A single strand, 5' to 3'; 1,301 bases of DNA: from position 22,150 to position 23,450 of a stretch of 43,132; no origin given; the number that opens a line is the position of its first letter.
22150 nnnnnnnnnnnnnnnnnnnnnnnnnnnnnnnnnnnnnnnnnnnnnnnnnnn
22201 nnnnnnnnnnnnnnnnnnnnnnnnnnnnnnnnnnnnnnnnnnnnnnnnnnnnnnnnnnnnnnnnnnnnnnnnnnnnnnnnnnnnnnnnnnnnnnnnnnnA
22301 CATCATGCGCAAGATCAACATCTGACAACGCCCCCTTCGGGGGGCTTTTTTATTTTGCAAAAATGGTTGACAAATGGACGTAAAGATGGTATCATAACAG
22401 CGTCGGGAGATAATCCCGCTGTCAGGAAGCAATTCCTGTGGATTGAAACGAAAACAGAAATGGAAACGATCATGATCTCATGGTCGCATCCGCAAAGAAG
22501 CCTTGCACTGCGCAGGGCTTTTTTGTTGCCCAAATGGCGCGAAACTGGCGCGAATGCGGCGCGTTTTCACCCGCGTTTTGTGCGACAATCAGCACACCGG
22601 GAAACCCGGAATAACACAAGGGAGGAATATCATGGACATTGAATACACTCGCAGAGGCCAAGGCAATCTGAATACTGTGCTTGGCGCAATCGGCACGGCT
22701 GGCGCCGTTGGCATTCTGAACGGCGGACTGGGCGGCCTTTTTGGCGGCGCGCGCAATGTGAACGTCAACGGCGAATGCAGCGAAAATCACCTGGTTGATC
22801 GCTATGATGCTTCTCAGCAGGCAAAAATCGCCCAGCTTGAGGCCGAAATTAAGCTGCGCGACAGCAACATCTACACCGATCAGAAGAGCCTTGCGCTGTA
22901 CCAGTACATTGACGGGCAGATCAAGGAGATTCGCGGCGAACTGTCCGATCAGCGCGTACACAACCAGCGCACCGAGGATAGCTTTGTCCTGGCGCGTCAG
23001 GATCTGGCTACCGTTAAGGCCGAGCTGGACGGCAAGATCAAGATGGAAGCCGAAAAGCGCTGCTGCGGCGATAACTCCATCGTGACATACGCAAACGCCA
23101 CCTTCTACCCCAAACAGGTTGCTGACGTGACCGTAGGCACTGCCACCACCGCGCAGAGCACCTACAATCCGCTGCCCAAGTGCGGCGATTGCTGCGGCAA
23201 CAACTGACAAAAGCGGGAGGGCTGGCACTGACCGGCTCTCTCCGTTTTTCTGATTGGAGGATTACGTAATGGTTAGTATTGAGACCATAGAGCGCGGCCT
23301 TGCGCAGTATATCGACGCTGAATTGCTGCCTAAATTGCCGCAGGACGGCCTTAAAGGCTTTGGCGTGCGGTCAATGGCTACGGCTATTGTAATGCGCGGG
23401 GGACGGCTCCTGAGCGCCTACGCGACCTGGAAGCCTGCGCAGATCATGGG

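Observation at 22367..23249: Transcriptionally insulated single-gene module: promoter, 235-nt leader with internal terminator, glycine-zipper protein, terminator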

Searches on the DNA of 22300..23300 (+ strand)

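Call 5: search_rna_families(source=window, start=22300, end=23300, threshold=evalue, max_evalue=10, show_alignments=3)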
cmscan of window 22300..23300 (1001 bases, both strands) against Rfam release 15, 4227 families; matches with E-value up to 10: 15.
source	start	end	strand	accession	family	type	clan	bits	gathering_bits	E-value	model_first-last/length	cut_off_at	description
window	22328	22356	+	RF02371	PyrG_leader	Cis-reg; leader;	-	21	65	4.9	38-78/78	no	PyrG leader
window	22424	22528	+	RF00515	PyrR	Cis-reg;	-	20.8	54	3.3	1-115/115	no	PyrR binding site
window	22426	22449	+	RF01322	CRISPR-DR9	Gene; CRISPR;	-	18.4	45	0.47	1-37/37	no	CRISPR RNA direct repeat element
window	22316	22397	-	RF02059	STnc50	Gene; sRNA;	-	18.4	55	4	1-84/84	no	Salmonella enterica sRNA STnc40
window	22652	22730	-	RF01780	AS1890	Gene;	-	18.1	39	2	1-109/109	no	AS1890 sRNA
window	22464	22527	+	RF00506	Thr_leader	Cis-reg; leader;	-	17.4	55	1.9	1-118/118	no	Threonine operon leader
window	22315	22354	+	RF02398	sau-6072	Gene; sRNA;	-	16.8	50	2.1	1-53/53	no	Staphylococcus sRNA sau-6072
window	22300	22354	+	RF01859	Phe_leader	Cis-reg; leader;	-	16.3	55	10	67-125/125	5'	Phenylalanine leader peptide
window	23208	23252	-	RF03930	mir-1909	Gene; miRNA;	-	15.2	80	7.2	1-72/72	no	mir-1909 microRNA precursor family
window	22300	22358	+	RF02076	STnc100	Gene; sRNA;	-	14.8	47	1.4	147-206/206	5'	Gammaproteobacterial sRNA STnc100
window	22976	23065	+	RF00223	IRES_Bip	Cis-reg; IRES;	-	14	40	0.082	1-263/263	no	bip internal ribosome entry site (IRES)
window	22300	22350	+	RF02144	rsmX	Gene;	CL00106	13.9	56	7.4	59-114/114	5'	rsmX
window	22329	22460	+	RF03142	L2-Alphaproteobacteria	Cis-reg; leader;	-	12.1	37.8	4.3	1-66/66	no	L2-Alphaproteobacteria ribosomal protein leader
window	23045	23056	+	RF02914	DUF805b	Cis-reg;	CL00115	11.4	35.6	5.7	6-17/35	no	DUF805b RNA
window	22300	22460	+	RF02577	tsr24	Gene; sRNA;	-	11.4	50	8.5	1-238/238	no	S. aureus tsr24 small RNA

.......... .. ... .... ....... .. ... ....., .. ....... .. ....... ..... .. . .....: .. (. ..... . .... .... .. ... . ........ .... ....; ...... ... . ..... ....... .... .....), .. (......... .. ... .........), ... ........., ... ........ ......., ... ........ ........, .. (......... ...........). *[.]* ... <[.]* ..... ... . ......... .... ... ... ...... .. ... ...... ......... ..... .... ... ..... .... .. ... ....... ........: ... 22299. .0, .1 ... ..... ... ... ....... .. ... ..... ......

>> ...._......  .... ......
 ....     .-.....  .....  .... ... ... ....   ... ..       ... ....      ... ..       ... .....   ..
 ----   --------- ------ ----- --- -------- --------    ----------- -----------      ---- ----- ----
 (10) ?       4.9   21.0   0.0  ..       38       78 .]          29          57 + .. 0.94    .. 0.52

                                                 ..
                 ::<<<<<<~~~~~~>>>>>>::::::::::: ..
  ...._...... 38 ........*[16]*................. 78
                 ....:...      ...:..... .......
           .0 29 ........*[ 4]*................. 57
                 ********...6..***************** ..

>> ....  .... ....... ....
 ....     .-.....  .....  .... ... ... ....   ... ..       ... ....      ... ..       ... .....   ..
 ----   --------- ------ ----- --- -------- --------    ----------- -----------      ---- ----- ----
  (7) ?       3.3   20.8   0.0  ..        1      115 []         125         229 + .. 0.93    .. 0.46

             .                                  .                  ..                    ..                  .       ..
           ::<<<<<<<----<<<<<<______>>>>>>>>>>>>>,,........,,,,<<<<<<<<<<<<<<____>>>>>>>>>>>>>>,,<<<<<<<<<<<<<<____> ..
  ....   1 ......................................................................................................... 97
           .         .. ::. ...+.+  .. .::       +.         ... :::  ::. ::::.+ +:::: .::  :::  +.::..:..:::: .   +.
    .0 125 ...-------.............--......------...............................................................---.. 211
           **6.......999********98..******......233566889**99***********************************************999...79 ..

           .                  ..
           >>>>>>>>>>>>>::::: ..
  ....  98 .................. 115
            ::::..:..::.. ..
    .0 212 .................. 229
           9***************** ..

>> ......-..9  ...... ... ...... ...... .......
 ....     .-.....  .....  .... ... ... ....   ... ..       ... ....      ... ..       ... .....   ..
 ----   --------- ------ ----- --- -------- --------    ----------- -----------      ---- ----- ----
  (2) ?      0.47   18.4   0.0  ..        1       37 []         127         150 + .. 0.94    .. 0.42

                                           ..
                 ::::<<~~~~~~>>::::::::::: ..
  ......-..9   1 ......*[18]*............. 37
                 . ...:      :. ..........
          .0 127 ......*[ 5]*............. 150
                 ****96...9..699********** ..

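Call 85: search_with_rna_model(model_id=R1, sources=[L001, L159, L162, L163, L165, L003, L010, L016, L020, L021, L027, L046, L051, L081, L082, L086, L097, L102, L106, L108, L127, L152, L153], max_evalue=1, show_alignments=4)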
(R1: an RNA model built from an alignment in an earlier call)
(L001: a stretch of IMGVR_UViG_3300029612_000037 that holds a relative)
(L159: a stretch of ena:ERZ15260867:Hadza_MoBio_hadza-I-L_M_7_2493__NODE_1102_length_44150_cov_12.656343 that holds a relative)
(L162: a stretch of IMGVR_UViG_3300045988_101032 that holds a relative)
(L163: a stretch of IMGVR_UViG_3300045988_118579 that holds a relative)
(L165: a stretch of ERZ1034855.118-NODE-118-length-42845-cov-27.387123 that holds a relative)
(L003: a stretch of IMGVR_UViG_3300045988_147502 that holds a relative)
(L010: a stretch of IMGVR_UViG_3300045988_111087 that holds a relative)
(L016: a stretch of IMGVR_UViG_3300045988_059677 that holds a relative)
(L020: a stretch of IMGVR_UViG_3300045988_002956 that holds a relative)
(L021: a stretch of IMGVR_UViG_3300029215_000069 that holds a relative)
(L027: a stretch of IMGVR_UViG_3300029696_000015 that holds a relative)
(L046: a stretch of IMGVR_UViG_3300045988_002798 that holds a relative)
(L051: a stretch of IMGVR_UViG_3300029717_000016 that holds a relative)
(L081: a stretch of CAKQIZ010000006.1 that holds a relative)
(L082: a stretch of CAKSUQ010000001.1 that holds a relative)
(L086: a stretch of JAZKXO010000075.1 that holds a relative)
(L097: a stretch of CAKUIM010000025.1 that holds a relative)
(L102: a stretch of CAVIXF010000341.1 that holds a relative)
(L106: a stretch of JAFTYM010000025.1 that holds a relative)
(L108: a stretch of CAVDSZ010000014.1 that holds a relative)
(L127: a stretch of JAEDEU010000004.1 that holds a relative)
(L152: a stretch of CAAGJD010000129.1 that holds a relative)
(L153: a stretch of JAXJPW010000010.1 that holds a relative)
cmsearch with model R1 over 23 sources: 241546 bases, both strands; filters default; matches with E-value up to 1: 5.
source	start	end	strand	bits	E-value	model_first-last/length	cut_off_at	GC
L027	5306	5338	+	30.1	9.4e-07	1-32/32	no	0.52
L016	5400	5431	-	30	1e-06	1-32/32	no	0.59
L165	1175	1203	-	19.1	0.0055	1-32/32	no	0.41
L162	2746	2774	-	19.1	0.0055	1-32/32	no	0.45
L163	1725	1753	-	19.1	0.0055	1-32/32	no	0.45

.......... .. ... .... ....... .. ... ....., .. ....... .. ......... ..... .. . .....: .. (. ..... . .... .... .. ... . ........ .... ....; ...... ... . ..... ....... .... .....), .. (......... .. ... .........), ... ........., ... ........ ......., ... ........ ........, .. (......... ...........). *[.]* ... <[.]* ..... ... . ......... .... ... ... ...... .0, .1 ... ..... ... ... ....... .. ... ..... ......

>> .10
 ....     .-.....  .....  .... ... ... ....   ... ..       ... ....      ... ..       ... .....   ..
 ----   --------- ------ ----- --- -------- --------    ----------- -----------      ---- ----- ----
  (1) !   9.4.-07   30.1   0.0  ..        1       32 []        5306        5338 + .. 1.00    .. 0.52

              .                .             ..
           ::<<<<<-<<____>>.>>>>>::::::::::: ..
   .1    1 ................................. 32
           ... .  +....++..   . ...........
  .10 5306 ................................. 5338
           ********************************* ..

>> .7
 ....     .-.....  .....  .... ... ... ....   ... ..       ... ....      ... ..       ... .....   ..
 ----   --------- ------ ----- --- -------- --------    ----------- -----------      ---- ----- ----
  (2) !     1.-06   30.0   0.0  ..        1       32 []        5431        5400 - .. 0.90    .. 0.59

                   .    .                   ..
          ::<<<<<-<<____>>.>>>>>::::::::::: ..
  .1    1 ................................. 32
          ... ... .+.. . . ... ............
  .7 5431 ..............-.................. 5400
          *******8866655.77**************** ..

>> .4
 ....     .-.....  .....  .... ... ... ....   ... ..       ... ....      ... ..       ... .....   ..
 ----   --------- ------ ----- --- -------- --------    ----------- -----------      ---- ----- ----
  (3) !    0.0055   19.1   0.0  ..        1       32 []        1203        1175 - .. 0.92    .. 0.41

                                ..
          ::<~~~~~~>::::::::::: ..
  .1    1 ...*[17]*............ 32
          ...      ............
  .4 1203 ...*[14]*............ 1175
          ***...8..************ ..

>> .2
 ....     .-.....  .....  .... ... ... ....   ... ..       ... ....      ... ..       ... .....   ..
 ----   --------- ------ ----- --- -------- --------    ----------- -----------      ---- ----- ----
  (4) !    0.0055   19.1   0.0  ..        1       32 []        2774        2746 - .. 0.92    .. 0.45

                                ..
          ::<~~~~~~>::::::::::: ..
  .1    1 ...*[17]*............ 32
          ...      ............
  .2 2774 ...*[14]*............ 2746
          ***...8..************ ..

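Call 86: search_with_rna_model(model_id=R1, sources=[L001, L002, L003, L004, L005, L006, L007, L008, L009, L010, L011, L012, L013, L014, L015, L016, L017, L018, L019, L020, L021, L022, L023, L024, L025, L026, L027, L028, L029, L030, L031, L032, L033, L034, L035, L036, L037, L038, L039, L040, L041, L042, L043, L044, L045, L046, L047, L048, L049, L050, L051, L052, L053, L054, L055, L056, L057, L058, L059, L060, L061, L062, L063, L064, L065, L066, L067, L068, L069, L070, L071, L072, L073, L074, L075, L076, L077, L078, L079, L080], max_evalue=1)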
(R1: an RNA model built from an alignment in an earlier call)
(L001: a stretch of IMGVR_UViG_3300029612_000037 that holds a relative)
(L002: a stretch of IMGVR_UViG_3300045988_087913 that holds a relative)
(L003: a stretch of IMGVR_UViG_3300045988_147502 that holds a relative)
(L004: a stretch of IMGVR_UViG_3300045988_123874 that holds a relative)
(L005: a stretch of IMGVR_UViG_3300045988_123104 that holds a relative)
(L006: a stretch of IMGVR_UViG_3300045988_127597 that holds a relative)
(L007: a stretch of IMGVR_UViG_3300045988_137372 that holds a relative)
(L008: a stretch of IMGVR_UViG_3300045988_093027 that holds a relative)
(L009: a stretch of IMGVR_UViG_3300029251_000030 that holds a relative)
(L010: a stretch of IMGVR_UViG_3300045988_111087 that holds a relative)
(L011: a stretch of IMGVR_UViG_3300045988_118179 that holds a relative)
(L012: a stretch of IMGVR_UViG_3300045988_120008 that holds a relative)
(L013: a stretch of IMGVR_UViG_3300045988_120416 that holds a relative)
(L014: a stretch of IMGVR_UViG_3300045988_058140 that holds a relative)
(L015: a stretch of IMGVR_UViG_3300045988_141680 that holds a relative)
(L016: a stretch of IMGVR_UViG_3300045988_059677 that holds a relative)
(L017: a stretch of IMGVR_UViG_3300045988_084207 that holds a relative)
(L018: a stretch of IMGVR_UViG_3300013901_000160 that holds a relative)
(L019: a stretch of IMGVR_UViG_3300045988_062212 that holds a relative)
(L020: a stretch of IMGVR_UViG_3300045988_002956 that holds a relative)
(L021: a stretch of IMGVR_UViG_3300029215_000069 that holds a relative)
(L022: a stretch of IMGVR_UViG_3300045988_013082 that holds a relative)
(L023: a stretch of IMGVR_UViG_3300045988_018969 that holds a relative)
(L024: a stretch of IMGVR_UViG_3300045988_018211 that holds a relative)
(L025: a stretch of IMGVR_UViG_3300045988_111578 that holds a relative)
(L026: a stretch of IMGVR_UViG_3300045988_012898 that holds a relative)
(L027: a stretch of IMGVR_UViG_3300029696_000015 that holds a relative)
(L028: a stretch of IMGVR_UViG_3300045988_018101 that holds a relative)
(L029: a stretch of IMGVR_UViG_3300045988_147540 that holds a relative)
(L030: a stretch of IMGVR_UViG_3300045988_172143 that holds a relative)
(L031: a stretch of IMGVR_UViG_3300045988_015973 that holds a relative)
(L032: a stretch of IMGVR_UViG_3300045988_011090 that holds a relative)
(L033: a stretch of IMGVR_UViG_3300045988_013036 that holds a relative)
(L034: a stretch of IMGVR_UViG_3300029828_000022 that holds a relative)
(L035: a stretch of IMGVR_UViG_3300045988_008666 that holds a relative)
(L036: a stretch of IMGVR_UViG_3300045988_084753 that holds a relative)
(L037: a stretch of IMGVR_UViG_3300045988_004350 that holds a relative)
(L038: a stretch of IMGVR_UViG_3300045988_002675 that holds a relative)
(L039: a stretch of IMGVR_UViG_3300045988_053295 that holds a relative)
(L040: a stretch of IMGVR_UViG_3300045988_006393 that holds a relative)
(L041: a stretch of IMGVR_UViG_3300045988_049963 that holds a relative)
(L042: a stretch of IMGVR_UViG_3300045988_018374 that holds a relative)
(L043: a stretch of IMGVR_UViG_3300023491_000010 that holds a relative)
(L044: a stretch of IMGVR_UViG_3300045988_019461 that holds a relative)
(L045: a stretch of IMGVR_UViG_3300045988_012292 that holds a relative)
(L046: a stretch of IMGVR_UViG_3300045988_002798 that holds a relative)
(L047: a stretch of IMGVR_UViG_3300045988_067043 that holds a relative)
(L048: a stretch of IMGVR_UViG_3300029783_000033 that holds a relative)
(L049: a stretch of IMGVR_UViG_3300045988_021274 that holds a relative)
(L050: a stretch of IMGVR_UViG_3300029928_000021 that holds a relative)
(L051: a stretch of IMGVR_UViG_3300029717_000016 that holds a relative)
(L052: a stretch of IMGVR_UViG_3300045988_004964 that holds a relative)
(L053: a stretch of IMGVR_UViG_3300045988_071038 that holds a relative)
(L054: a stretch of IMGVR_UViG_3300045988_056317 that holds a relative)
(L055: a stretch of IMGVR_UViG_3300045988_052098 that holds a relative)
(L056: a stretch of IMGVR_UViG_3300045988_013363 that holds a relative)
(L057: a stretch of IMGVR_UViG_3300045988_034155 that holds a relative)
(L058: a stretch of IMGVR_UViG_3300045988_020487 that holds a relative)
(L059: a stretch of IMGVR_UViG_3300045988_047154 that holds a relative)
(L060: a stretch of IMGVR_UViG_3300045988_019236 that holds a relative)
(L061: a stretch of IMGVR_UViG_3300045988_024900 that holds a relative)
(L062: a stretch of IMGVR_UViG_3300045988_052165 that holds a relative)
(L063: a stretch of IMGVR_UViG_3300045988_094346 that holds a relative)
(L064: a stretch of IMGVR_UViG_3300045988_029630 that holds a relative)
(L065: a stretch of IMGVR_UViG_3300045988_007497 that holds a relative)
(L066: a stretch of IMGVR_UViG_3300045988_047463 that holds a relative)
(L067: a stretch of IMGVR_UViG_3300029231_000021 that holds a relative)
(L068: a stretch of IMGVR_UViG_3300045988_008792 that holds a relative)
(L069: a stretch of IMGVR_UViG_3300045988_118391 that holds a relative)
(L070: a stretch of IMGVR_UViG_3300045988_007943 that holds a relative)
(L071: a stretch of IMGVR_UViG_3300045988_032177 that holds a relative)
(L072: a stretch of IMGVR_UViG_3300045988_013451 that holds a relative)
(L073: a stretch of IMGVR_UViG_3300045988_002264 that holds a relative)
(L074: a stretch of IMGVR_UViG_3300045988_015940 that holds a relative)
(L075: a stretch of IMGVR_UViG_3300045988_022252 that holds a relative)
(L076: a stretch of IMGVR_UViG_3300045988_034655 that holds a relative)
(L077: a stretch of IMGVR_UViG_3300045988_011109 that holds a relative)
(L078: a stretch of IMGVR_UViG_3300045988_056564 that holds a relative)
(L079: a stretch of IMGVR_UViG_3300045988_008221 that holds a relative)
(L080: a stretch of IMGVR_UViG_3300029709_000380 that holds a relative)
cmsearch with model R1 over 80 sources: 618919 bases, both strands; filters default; matches with E-value up to 1: 5.
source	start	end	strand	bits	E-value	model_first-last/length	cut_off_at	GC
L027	5306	5338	+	30.1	2.4e-06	1-32/32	no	0.52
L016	5400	5431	-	30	2.6e-06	1-32/32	no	0.59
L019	5381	5412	-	25.2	0.00012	1-32/32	no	0.59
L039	7796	7812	-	16.7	0.093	1-32/32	no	0.59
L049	7250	7268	-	14.1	0.67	3-21/32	no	0.89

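Call 87: search_with_rna_model(model_id=R1, sources=[L081, L082, L083, L084, L085, L086, L087, L088, L089, L090, L091, L092, L093, L094, L095, L096, L097, L098, L099, L100, L101, L102, L103, L104, L105, L106, L107, L108, L109, L110, L111, L112, L113, L114, L115, L116, L117, L118, L119, L120, L121, L122, L123, L124, L125, L126, L127, L128, L129, L130, L131, L132, L133, L134, L135, L136, L137, L138, L139, L140, L141, L142, L143, L144, L145, L146, L147, L148, L149, L150, L151, L152, L153, L154, L155, L156, L157, L158, L159, L162, L163, L165], max_evalue=1)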
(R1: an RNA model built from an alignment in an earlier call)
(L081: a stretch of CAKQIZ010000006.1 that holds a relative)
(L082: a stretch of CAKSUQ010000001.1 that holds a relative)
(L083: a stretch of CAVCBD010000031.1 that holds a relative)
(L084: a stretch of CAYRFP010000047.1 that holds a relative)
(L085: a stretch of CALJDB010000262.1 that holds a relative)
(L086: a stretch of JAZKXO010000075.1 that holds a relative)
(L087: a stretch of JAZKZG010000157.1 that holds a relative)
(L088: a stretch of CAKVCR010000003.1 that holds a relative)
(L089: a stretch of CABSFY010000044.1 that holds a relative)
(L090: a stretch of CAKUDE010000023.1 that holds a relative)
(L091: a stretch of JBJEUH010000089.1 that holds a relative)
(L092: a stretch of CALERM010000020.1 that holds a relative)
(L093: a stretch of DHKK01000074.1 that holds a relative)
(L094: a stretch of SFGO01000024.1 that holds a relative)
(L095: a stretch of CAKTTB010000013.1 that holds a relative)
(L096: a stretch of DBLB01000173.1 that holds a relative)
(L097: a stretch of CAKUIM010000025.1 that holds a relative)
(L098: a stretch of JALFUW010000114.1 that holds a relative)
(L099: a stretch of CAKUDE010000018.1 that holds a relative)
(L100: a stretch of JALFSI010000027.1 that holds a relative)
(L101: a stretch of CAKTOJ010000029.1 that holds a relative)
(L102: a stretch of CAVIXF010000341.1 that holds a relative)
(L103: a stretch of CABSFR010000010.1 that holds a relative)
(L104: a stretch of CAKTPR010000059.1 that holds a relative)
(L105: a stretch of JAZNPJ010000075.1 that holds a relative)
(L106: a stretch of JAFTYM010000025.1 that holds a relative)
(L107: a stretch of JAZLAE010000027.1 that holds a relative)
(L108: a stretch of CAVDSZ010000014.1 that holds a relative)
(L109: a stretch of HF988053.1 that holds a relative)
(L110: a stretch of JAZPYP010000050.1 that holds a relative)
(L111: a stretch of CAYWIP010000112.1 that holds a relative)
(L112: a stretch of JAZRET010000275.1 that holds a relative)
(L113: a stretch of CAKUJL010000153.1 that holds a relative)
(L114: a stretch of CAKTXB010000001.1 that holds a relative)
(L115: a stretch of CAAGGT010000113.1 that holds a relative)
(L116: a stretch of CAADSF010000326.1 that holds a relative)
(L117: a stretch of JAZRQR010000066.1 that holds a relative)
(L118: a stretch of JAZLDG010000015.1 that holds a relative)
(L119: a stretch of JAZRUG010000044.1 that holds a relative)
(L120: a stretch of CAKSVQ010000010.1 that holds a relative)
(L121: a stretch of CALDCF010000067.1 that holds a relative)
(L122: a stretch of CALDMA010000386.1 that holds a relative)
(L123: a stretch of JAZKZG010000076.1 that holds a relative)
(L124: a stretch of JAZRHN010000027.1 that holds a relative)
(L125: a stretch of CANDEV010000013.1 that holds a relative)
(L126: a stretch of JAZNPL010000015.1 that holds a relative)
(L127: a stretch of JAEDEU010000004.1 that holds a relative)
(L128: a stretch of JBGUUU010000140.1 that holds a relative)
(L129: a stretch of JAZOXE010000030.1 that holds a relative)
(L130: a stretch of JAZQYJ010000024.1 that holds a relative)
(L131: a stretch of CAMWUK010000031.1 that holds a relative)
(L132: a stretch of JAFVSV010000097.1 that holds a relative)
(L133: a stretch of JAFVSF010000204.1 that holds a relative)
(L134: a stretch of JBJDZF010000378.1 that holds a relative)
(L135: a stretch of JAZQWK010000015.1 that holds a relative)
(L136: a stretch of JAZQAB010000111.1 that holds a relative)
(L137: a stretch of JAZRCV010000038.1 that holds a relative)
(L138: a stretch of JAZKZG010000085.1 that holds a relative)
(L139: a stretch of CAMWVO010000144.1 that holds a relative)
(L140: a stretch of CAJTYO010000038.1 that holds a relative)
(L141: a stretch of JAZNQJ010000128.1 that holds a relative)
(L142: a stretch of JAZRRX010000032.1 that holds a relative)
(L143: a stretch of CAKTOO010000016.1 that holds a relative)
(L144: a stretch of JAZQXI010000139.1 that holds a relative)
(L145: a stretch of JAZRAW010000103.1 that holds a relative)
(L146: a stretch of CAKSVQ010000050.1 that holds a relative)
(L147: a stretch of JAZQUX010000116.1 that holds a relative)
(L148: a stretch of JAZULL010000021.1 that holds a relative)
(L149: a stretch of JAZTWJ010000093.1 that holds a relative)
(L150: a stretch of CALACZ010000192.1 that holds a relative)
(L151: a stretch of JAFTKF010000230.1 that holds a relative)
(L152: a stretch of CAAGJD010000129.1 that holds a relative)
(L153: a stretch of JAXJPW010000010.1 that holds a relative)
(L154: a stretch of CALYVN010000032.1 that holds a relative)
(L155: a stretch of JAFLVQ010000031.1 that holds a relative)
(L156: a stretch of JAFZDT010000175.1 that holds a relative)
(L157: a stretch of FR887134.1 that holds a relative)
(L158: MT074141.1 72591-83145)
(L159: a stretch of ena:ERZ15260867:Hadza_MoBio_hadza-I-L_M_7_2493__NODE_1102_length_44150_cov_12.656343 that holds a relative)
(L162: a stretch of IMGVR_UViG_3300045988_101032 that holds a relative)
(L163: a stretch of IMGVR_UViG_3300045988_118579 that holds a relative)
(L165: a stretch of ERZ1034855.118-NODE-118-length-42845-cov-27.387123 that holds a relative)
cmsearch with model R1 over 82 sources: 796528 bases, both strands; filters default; matches with E-value up to 1: 5.
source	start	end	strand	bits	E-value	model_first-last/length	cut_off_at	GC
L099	5642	5674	-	21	0.0041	1-32/32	no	0.7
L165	1175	1203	-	19.1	0.018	1-32/32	no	0.41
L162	2746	2774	-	19.1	0.018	1-32/32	no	0.45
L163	1725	1753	-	19.1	0.018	1-32/32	no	0.45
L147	4858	4886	-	18.2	0.037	1-32/32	no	0.52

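Call 94: search_with_rna_model(model_id=R1, source=L001, start=3600, end=4100, filters=off, max_evalue=10)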
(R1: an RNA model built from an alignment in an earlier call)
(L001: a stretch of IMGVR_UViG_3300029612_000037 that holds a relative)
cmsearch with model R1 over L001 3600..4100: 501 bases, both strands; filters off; matches with E-value up to 10: 5.
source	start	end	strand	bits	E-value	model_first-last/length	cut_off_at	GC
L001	3801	3829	+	11.3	0.0049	1-32/32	no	0.45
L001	3708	3723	-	6.4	0.24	4-20/32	no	0.88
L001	3769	3778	+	3.8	1.8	1-32/32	no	0.3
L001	3708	3723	+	3.2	3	4-20/32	no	0.88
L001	3932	3955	-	2.8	3.8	1-32/32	no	0.46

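Call 95: search_with_rna_model(model_id=R1, source=L159, start=5600, end=6100, filters=off, max_evalue=10)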
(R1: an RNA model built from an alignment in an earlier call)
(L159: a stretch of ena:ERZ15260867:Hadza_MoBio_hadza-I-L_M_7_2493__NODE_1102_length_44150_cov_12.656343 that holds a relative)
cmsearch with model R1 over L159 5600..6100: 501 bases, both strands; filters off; matches with E-value up to 10: 8.
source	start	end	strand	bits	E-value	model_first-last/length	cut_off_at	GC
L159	5797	5809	+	10.9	0.0067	1-32/32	no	0.31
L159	5684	5699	-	7.3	0.11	4-20/32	no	0.88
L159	5686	5696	+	6.8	0.17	7-17/32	no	0.82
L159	5721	5730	+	3.9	1.6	1-32/32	no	0.3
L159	5949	5974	+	3.1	3.1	1-32/32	no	0.58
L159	5817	5842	+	2.5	5.1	1-32/32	no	0.27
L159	5944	5955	-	2.3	6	1-32/32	no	0.5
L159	5886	5899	-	2.1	6.7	1-32/32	no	0.21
